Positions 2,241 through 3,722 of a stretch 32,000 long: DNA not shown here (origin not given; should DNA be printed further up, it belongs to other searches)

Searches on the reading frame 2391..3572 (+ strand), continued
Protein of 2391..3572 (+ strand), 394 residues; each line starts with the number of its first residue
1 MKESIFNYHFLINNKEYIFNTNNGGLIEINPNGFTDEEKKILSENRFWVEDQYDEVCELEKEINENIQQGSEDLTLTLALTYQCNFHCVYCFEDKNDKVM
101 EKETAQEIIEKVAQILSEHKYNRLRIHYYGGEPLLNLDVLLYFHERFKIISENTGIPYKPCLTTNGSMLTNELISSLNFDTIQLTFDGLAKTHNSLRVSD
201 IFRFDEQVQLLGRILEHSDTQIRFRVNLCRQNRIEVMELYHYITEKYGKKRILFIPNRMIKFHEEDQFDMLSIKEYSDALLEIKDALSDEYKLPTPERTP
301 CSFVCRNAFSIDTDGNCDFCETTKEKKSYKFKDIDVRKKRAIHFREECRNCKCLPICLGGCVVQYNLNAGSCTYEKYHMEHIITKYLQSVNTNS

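Call 40: search_solved_structures(query=A1, max_evalue=0.001)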
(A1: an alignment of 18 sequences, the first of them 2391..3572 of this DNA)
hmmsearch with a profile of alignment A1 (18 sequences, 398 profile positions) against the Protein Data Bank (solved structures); distinct sequences matched with E-value up to 0.001: 20.
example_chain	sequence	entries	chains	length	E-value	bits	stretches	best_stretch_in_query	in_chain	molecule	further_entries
5wgg_A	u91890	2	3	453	5e-18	68.3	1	73-367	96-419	Radical SAM domain protein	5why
8vpo_A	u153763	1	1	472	1.4e-12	50.4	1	40-372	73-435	Radical SAM core domain-containing protein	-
6efn_A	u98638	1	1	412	4.1e-11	45.5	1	75-356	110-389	Sporulation killing factor maturation protein SkfB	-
9gm3_A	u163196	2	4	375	5e-11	45.2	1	78-194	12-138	ChlB radical SAM domain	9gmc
4k37_A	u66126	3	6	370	7.8e-08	34.7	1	82-377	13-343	Anaerobic sulfatase-maturating enzyme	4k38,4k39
4k36_A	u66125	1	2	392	9.3e-08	34.5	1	82-377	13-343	Anaerobic sulfatase-maturating enzyme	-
2fb2_A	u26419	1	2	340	1.8e-07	33.5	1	66-256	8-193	Molybdenum cofactor biosynthesis protein A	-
1tv7_A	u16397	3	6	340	2.8e-07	32.9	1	62-256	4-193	Molybdenum cofactor biosynthesis protein A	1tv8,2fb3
6y1x_A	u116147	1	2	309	2.2e-05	26.7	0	80-189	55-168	Radical SAM domain protein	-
9dfu_A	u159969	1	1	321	2.6e-05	26.4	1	79-177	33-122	Radical SAM core domain-containing protein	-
9dfn_A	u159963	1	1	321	3.5e-05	26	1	79-177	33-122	Radical SAM core domain-containing protein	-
5vsl_A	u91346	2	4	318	7.1e-05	25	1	55-177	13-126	Radical S-adenosyl methionine domain-containing protein 2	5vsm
6q2p_A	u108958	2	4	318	8e-05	24.8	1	55-177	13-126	Radical S-adenosyl methionine domain-containing protein 2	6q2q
7n7h_A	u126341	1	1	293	0.00011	24.4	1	79-235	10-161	VIPERIN-LIKE ENZYME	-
6b4c_A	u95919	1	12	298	0.00015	23.9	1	78-177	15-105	Viperin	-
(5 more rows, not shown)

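Call 53: predict_structure(alignment_id=A1)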
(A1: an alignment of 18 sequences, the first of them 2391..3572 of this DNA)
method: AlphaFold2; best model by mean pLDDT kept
length: 394 residues; sequences in the alignment: 18
mean_pLDDT: 84.5   pTM: 0.84
mean pLDDT of the five models: 84.5, 83.1, 78.0, 76.1, 75.7
residues with pLDDT >= 90: 223; 70-90: 113; 50-70: 24; < 50: 34
segments of 3 or more residues with pLDDT < 50: 84-95, 189-203, 321-326
pLDDT, mean of each block of 10 residues (from residue 1): 95 93 94 91 95 96 96 92 45 55 96 94 92 74 97 96 83 92 74 37 67 94 90 87 92 88 74 92 84 91 89 80 58 91 92 93 80 89 91 62
secondary structure, 60 per line:
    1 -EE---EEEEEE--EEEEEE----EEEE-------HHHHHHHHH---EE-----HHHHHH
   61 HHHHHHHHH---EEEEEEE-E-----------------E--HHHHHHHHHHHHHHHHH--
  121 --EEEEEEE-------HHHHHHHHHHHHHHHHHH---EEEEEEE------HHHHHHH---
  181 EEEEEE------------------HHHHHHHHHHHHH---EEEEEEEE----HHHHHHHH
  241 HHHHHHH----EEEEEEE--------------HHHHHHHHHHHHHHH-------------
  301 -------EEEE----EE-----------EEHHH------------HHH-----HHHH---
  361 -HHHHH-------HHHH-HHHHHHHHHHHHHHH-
elements in order: E7-12 E15-20 E25-28 H36-44 H55-69 E73-79 H102-118 E123-129 H137-154 E158-164 H171-177 E181-186 H205-217 E221-228 H233-247 E252-258 H273-287 E308-311 H354-357 H362-366 H374-377 H379-393

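Call 56: fold_search(model_id=the predicted structure, library=pdb)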
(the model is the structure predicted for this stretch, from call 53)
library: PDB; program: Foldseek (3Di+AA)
matches with E <= 10: 1727; with E <= 0.001: 105
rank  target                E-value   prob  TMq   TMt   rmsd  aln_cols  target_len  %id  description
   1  5why_B                3.8e-14  1.00  0.59  0.56  10.6       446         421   20  Structural Insights into Thioether Bond Formation in the Biosynthesis of Sactipeptides (released 2017-07-26)
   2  5wgg_A                4.1e-13  1.00  0.59  0.54   9.9       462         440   18  Structural Insights into Thioether Bond Formation in the Biosynthesis of Sactipeptides (released 2017-07-26)
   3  5why_A                5.5e-13  1.00  0.58  0.55  10.6       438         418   19  Structural Insights into Thioether Bond Formation in the Biosynthesis of Sactipeptides (released 2017-07-26)
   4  8vpo                  2.3e-12  1.00  0.65  0.59   6.2       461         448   16  X-Ray Crystal Structure of TigE from Paramaledivibacter caminithermalis (released 2024-02-07)
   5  4k37_A                1.1e-11  1.00  0.57  0.61   6.3       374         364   17  Native anSMEcpe with bound AdoMet (released 2013-05-08)
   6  4k39_A                1.2e-11  1.00  0.57  0.62   6.1       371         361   18  Native anSMEcpe with bound AdoMet and Cp18Cys peptide (released 2013-05-08)
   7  4k36_B                2.1e-11  1.00  0.57  0.61   6.3       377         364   18  His6 tagged anSMEcpe with bound AdoMet (released 2013-05-08)
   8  4k37_B                4.0e-11  1.00  0.56  0.59   6.5       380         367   18  Native anSMEcpe with bound AdoMet (released 2013-05-08)
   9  4k36_A                6.0e-11  1.00  0.56  0.57   6.6       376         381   17  His6 tagged anSMEcpe with bound AdoMet (released 2013-05-08)
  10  4k38_B                8.6e-11  1.00  0.56  0.61   6.4       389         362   17  Native anSMEcpe with bound AdoMet and Kp18Cys peptide (released 2013-05-08)
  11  4k39_B                2.2e-10  1.00  0.55  0.59   6.4       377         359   17  Native anSMEcpe with bound AdoMet and Cp18Cys peptide (released 2013-05-08)
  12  4k38_A                2.4e-10  1.00  0.57  0.60   6.2       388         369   16  Native anSMEcpe with bound AdoMet and Kp18Cys peptide (released 2013-05-08)
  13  6q2q_A                2.3e-09  1.00  0.45  0.58   8.4       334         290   17  Crystal structure of mouse viperin bound to uridine triphosphate and S-adenosylhomocysteine (released 2020-01-22)
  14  6q2p_A                4.4e-09  1.00  0.45  0.58   5.7       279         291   19  Crystal structure of mouse viperin bound to cytidine triphosphate and S-adenosylhomocysteine (released 2020-01-22)
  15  6q2p_B                4.7e-09  1.00  0.44  0.56   5.7       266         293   19  Crystal structure of mouse viperin bound to cytidine triphosphate and S-adenosylhomocysteine (released 2020-01-22)
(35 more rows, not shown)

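Call 68: search_protein_families(library=ncbifam, proteins=[L016:2788-4059:+, L027:1195-2514:+, L039:1018-2325:+, L041:5926-7251:+, L056:6001-7317:+, L060:5989-7389:+, L067:5950-7275:+, L076:3748-5076:+, L094:4001-5215:+, L097:3736-4956:+], max_evalue=1e-20)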
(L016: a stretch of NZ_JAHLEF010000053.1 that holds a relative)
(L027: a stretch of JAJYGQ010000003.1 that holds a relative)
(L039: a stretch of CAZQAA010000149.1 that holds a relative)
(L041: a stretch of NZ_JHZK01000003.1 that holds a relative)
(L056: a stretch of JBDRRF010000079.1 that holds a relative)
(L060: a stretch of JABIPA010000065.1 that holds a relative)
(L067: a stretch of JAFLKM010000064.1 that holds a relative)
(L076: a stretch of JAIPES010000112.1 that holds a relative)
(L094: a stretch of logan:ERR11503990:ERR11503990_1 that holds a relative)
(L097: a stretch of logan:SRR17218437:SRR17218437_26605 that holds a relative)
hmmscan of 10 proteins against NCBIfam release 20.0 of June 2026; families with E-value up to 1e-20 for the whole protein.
L016:2788-4059:+ (424 aa): 7 families
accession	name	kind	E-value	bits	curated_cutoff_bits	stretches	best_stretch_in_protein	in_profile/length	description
TIGR04334.1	rSAM_Clo7bot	equivalog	2.4e-57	194.5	600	1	3-409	1-430/440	radical SAM/SPASM domain Clo7bot peptide maturase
NF038107.1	rSAM_NF038107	equivalog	8.6e-53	179.7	600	1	3-389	2-403/444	Cys-every-fifth radical SAM/SPASM peptide maturase CefB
TIGR04463.1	rSAM_vs_C_rich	equivalog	6.6e-48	163.5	525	1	7-396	1-403/438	TIGR04463 family radical SAM/SPASM RiPP maturase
TIGR04280.1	geopep_mat_rSAM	hypoth_equivalog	2.2e-34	119.2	400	1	16-396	17-402/428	geopeptide radical SAM maturase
NF052473.1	rSAM_FlmE_OhkG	exception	2.9e-30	105.4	500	1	3-262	2-285/481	FlmE/OhkG family radical SAM/SPASM peptide maturase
NF047865.1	rSAM_PapB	equivalog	1.2e-27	97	340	1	85-387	5-317/330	PapB family radical SAM/SPASM ranthipeptide maturase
TIGR04068.1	rSAM_ocin_clost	equivalog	1.5e-25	90.1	500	1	11-296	14-308/462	Cys-rich peptide radical SAM maturase CcpM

L027:1195-2514:+ (440 aa): 11 families
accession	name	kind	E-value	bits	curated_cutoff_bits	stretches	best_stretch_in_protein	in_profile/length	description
TIGR04334.1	rSAM_Clo7bot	equivalog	1.5e-67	228.1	600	1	8-431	2-436/440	radical SAM/SPASM domain Clo7bot peptide maturase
TIGR04463.1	rSAM_vs_C_rich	equivalog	7e-63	212.9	525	1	12-407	2-401/438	TIGR04463 family radical SAM/SPASM RiPP maturase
NF038107.1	rSAM_NF038107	equivalog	1.5e-58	198.7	600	1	6-407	1-407/444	Cys-every-fifth radical SAM/SPASM peptide maturase CefB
TIGR04280.1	geopep_mat_rSAM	hypoth_equivalog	1.3e-52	179.2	400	1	21-420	19-412/428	geopeptide radical SAM maturase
NF052473.1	rSAM_FlmE_OhkG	exception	1e-37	130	500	1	20-271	17-283/481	FlmE/OhkG family radical SAM/SPASM peptide maturase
NF047865.1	rSAM_PapB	equivalog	1.9e-28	99.7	340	1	94-404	4-320/330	PapB family radical SAM/SPASM ranthipeptide maturase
TIGR04064.1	rSAM_nif11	equivalog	1.9e-25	89.5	518.7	1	40-238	31-226/459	nif11-like peptide radical SAM maturase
TIGR04068.1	rSAM_ocin_clost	equivalog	2.3e-23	82.8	500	1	55-236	46-232/462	Cys-rich peptide radical SAM maturase CcpM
NF041298.1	rSAM_mat_DynA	equivalog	2.5e-23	82.6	450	1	100-406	8-327/356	dynobactin maturation radical SAM/SPASM protein DynA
TIGR03974.1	rSAM_six_Cys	equivalog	4.3e-23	81.9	425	0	73-287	78-293/451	thioether cross-link-forming SCIFF peptide maturase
TIGR03906.1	quino_hemo_SAM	equivalog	4.2e-22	78.4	453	0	89-268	87-275/467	quinohemoprotein amine dehydrogenase maturation protein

L039:1018-2325:+ (436 aa): 10 families
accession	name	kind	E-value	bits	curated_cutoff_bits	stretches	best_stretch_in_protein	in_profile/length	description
TIGR04280.1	geopep_mat_rSAM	hypoth_equivalog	3.8e-161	536.9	400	1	1-429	1-428/428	geopeptide radical SAM maturase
NF038107.1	rSAM_NF038107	equivalog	9.4e-54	182.8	600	1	16-429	14-438/444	Cys-every-fifth radical SAM/SPASM peptide maturase CefB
TIGR04463.1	rSAM_vs_C_rich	equivalog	4.4e-46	157.5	525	1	38-401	34-402/438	TIGR04463 family radical SAM/SPASM RiPP maturase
TIGR04334.1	rSAM_Clo7bot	equivalog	1.3e-40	139.4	600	1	80-415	86-424/440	radical SAM/SPASM domain Clo7bot peptide maturase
NF047865.1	rSAM_PapB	equivalog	2e-37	129.2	340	1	86-407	5-330/330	PapB family radical SAM/SPASM ranthipeptide maturase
TIGR04064.1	rSAM_nif11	equivalog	4.6e-33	114.6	518.7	1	48-231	48-225/459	nif11-like peptide radical SAM maturase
NF052473.1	rSAM_FlmE_OhkG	exception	7.6e-29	100.7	500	1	51-275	61-294/481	FlmE/OhkG family radical SAM/SPASM peptide maturase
TIGR03974.1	rSAM_six_Cys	equivalog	2.6e-26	92.5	425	0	88-284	101-295/451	thioether cross-link-forming SCIFF peptide maturase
TIGR03906.1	quino_hemo_SAM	equivalog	3.2e-25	88.7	453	0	75-228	84-239/467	quinohemoprotein amine dehydrogenase maturation protein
TIGR04068.1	rSAM_ocin_clost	equivalog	1.4e-21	76.9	500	0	76-229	76-231/462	Cys-rich peptide radical SAM maturase CcpM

L041:5926-7251:+ (442 aa): 11 families
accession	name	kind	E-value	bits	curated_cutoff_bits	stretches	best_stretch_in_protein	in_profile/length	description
TIGR04463.1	rSAM_vs_C_rich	equivalog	2.5e-56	191.3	525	1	18-402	1-396/438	TIGR04463 family radical SAM/SPASM RiPP maturase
TIGR04280.1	geopep_mat_rSAM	hypoth_equivalog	1.6e-54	185.5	400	1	22-407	12-399/428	geopeptide radical SAM maturase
NF038107.1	rSAM_NF038107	equivalog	6.2e-50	170.3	600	1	14-402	2-402/444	Cys-every-fifth radical SAM/SPASM peptide maturase CefB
TIGR04334.1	rSAM_Clo7bot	equivalog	2.2e-46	158.4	600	1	16-417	3-422/440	radical SAM/SPASM domain Clo7bot peptide maturase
NF052473.1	rSAM_FlmE_OhkG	exception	3.5e-36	124.9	500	1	17-276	5-286/481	FlmE/OhkG family radical SAM/SPASM peptide maturase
NF047865.1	rSAM_PapB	equivalog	1.1e-32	113.6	340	1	96-271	4-180/330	PapB family radical SAM/SPASM ranthipeptide maturase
TIGR04064.1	rSAM_nif11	equivalog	8.5e-25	87.4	518.7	1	96-240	79-226/459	nif11-like peptide radical SAM maturase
TIGR03906.1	quino_hemo_SAM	equivalog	1.2e-24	86.8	453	1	96-257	95-262/467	quinohemoprotein amine dehydrogenase maturation protein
NF041298.1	rSAM_mat_DynA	equivalog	1.2e-23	83.7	450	0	99-313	5-216/356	dynobactin maturation radical SAM/SPASM protein DynA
TIGR04068.1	rSAM_ocin_clost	equivalog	2.7e-22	79.3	500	1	30-240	12-234/462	Cys-rich peptide radical SAM maturase CcpM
TIGR04054.1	rSAM_NirJ1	equivalog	7e-22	77.6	650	1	97-270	38-200/387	putative heme d1 biosynthesis radical SAM protein NirJ1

L056:6001-7317:+ (439 aa): 12 families
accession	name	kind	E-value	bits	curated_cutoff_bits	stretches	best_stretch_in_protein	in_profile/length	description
TIGR04463.1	rSAM_vs_C_rich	equivalog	5.7e-85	285.7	525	1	12-406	8-407/438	TIGR04463 family radical SAM/SPASM RiPP maturase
TIGR04334.1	rSAM_Clo7bot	equivalog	8.3e-81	271.9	600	1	2-421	1-432/440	radical SAM/SPASM domain Clo7bot peptide maturase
NF038107.1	rSAM_NF038107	equivalog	3.3e-63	214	600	1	1-394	1-401/444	Cys-every-fifth radical SAM/SPASM peptide maturase CefB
NF052473.1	rSAM_FlmE_OhkG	exception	2.3e-58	198.1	500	1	13-400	25-435/481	FlmE/OhkG family radical SAM/SPASM peptide maturase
TIGR04280.1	geopep_mat_rSAM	hypoth_equivalog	9.5e-55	186.3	400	1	11-427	14-426/428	geopeptide radical SAM maturase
NF047865.1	rSAM_PapB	equivalog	3.7e-42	144.7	340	1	84-395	2-318/330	PapB family radical SAM/SPASM ranthipeptide maturase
TIGR04064.1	rSAM_nif11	equivalog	2.5e-31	108.9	518.7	1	9-226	6-220/459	nif11-like peptide radical SAM maturase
TIGR03942.1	sulfatase_rSAM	equivalog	1.5e-28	99.9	349.45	1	93-399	9-330/363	anaerobic sulfatase maturase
NF041298.1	rSAM_mat_DynA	equivalog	1.2e-27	96.9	450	1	89-396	5-324/356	dynobactin maturation radical SAM/SPASM protein DynA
TIGR03974.1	rSAM_six_Cys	equivalog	3.8e-26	92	425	1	77-394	89-417/451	thioether cross-link-forming SCIFF peptide maturase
TIGR04068.1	rSAM_ocin_clost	equivalog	9.4e-25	87.4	500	1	9-269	4-274/462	Cys-rich peptide radical SAM maturase CcpM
TIGR04083.1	rSAM_pep_methan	hypoth_equivalog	8.6e-22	77.5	300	1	89-399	4-316/376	TIGR04083 family peptide-modifying radical SAM enzyme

L060:5989-7389:+ (467 aa): 14 families
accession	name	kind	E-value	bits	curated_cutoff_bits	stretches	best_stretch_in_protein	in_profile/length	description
TIGR04463.1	rSAM_vs_C_rich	equivalog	9.6e-62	209.1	525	1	10-297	1-283/438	TIGR04463 family radical SAM/SPASM RiPP maturase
TIGR04334.1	rSAM_Clo7bot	equivalog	4.8e-61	206.7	600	1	6-458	1-436/440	radical SAM/SPASM domain Clo7bot peptide maturase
NF052473.1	rSAM_FlmE_OhkG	exception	1.5e-54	185.5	500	1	5-450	1-450/481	FlmE/OhkG family radical SAM/SPASM peptide maturase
NF038107.1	rSAM_NF038107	equivalog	1.6e-49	168.9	600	1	6-462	2-438/444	Cys-every-fifth radical SAM/SPASM peptide maturase CefB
TIGR04280.1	geopep_mat_rSAM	hypoth_equivalog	3.7e-49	167.9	400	1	19-440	16-408/428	geopeptide radical SAM maturase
NF047865.1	rSAM_PapB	equivalog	4.6e-37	128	340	1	105-430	10-318/330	PapB family radical SAM/SPASM ranthipeptide maturase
TIGR04064.1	rSAM_nif11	equivalog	2.9e-31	108.7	518.7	1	70-434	57-406/459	nif11-like peptide radical SAM maturase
TIGR04068.1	rSAM_ocin_clost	equivalog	2.6e-27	95.8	500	1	16-458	5-449/462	Cys-rich peptide radical SAM maturase CcpM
TIGR03978.1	rSAM_paired_1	equivalog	6.2e-26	91.2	370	1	57-252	40-234/466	His-Xaa-Ser system radical SAM maturase HxsB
NF040492.1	not_ScfB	exception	3.1e-25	89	855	0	86-243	82-240/450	ScfB-related radical SAM/SPASM orphan maturase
TIGR03974.1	rSAM_six_Cys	equivalog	9.7e-25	87.3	425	0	76-242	77-241/451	thioether cross-link-forming SCIFF peptide maturase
NF041298.1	rSAM_mat_DynA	equivalog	9.8e-25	87.3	450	1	101-277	4-180/356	dynobactin maturation radical SAM/SPASM protein DynA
TIGR03906.1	quino_hemo_SAM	equivalog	2.5e-24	85.8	453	0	97-253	92-250/467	quinohemoprotein amine dehydrogenase maturation protein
TIGR03942.1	sulfatase_rSAM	equivalog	7.4e-23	81.2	349.45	0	104-251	7-155/363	anaerobic sulfatase maturase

L067:5950-7275:+ (442 aa): 9 families
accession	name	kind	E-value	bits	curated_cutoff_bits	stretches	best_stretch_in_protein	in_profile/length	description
TIGR04280.1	geopep_mat_rSAM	hypoth_equivalog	1.1e-143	479.3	400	1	1-430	1-427/428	geopeptide radical SAM maturase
NF038107.1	rSAM_NF038107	equivalog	3.9e-47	161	600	1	12-412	10-417/444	Cys-every-fifth radical SAM/SPASM peptide maturase CefB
TIGR04463.1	rSAM_vs_C_rich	equivalog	1.2e-40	139.6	525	1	15-407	8-409/438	TIGR04463 family radical SAM/SPASM RiPP maturase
NF047865.1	rSAM_PapB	equivalog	9.6e-38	130.2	340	1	90-263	9-180/330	PapB family radical SAM/SPASM ranthipeptide maturase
TIGR04064.1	rSAM_nif11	equivalog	3.5e-29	101.8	518.7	1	46-227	46-220/459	nif11-like peptide radical SAM maturase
TIGR04334.1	rSAM_Clo7bot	equivalog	3.6e-28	98.4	600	1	81-414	87-421/440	radical SAM/SPASM domain Clo7bot peptide maturase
TIGR03974.1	rSAM_six_Cys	equivalog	9.8e-28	97.2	425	0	91-263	104-278/451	thioether cross-link-forming SCIFF peptide maturase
NF052473.1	rSAM_FlmE_OhkG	exception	1.7e-27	96.3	500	1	4-275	4-293/481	FlmE/OhkG family radical SAM/SPASM peptide maturase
TIGR03906.1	quino_hemo_SAM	equivalog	2.3e-26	92.5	453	0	32-226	42-236/467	quinohemoprotein amine dehydrogenase maturation protein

L076:3748-5076:+ (443 aa): 11 families
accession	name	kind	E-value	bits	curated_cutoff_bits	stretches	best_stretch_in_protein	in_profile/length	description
TIGR04280.1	geopep_mat_rSAM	hypoth_equivalog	5.7e-164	546.1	400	1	1-428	1-427/428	geopeptide radical SAM maturase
NF038107.1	rSAM_NF038107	equivalog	4.4e-45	154.3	600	1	20-422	18-427/444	Cys-every-fifth radical SAM/SPASM peptide maturase CefB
TIGR04463.1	rSAM_vs_C_rich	equivalog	1.1e-40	139.7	525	1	65-405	63-405/438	TIGR04463 family radical SAM/SPASM RiPP maturase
NF047865.1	rSAM_PapB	equivalog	2.4e-39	135.5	340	1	92-405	11-328/330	PapB family radical SAM/SPASM ranthipeptide maturase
TIGR04064.1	rSAM_nif11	equivalog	1.3e-34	119.7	518.7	1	34-229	31-223/459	nif11-like peptide radical SAM maturase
TIGR04334.1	rSAM_Clo7bot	equivalog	9.1e-32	110.2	600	1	83-400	89-412/440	radical SAM/SPASM domain Clo7bot peptide maturase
TIGR03974.1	rSAM_six_Cys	equivalog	2.1e-30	106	425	1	91-406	104-429/451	thioether cross-link-forming SCIFF peptide maturase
NF052473.1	rSAM_FlmE_OhkG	exception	4.8e-27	94.8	500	1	91-274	105-293/481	FlmE/OhkG family radical SAM/SPASM peptide maturase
TIGR04068.1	rSAM_ocin_clost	equivalog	2e-25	89.6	500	1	18-229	10-231/462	Cys-rich peptide radical SAM maturase CcpM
TIGR03906.1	quino_hemo_SAM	equivalog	8.9e-25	87.2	453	0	31-226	46-237/467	quinohemoprotein amine dehydrogenase maturation protein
NF040492.1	not_ScfB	exception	3e-22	79.1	855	0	91-229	102-241/450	ScfB-related radical SAM/SPASM orphan maturase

L094:4001-5215:+ (405 aa): 4 families
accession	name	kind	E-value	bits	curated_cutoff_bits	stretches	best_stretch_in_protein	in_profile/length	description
TIGR04334.1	rSAM_Clo7bot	equivalog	1.7e-27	96.1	600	1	43-376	60-415/440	radical SAM/SPASM domain Clo7bot peptide maturase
TIGR04280.1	geopep_mat_rSAM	hypoth_equivalog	6.1e-27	94.6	400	1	19-245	30-259/428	geopeptide radical SAM maturase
TIGR04463.1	rSAM_vs_C_rich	equivalog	9.6e-26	90.5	525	1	29-369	36-397/438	TIGR04463 family radical SAM/SPASM RiPP maturase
NF038107.1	rSAM_NF038107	equivalog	3.3e-23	82.2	600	1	11-367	22-401/444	Cys-every-fifth radical SAM/SPASM peptide maturase CefB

L097:3736-4956:+ (407 aa): 6 families
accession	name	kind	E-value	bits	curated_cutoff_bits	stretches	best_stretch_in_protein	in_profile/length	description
TIGR04463.1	rSAM_vs_C_rich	equivalog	9.6e-31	107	525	1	48-294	50-303/438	TIGR04463 family radical SAM/SPASM RiPP maturase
TIGR04280.1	geopep_mat_rSAM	hypoth_equivalog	1.4e-30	106.7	400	1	17-267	17-275/428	geopeptide radical SAM maturase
NF052473.1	rSAM_FlmE_OhkG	exception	1.3e-27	96.7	500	1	48-253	62-280/481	FlmE/OhkG family radical SAM/SPASM peptide maturase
TIGR04334.1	rSAM_Clo7bot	equivalog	1.8e-24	86.2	600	1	55-329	65-338/440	radical SAM/SPASM domain Clo7bot peptide maturase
NF038107.1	rSAM_NF038107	equivalog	1.1e-23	83.7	600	1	76-264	80-275/444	Cys-every-fifth radical SAM/SPASM peptide maturase CefB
NF047865.1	rSAM_PapB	equivalog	1.8e-22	80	340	1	83-280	5-202/330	PapB family radical SAM/SPASM ranthipeptide maturase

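Call 87: search_protein_representatives(alignment_id=A1)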
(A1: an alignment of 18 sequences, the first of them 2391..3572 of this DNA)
Query: 18 sequences, 398 profile positions. Proteins with E-value up to 0.001 (for the whole library): 42074; up to 1e-10: 15749; up to 1e-30: 2889. The best 150 are listed.
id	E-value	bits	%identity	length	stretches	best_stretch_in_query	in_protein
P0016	9.1e-173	591.0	-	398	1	1-394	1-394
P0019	1.3e-154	531.3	-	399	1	1-396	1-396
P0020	5.8e-152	522.5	-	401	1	1-397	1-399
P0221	2.3e-139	481.1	-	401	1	1-395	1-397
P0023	9.6e-138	475.7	-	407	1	2-396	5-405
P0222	1.1e-123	429.4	-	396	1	1-392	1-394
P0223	1.0e-120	419.6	-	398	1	1-392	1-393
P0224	5.1e-111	387.7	-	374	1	96-392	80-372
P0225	1.8e-108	379.3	-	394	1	2-390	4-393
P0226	8.1e-108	377.2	-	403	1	2-396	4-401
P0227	2.0e-107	375.9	-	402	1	1-395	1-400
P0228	8.6e-107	373.8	-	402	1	1-393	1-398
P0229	1.7e-103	363.0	-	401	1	1-395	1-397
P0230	1.8e-102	359.5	-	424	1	2-395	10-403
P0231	1.3e-98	346.8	-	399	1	1-392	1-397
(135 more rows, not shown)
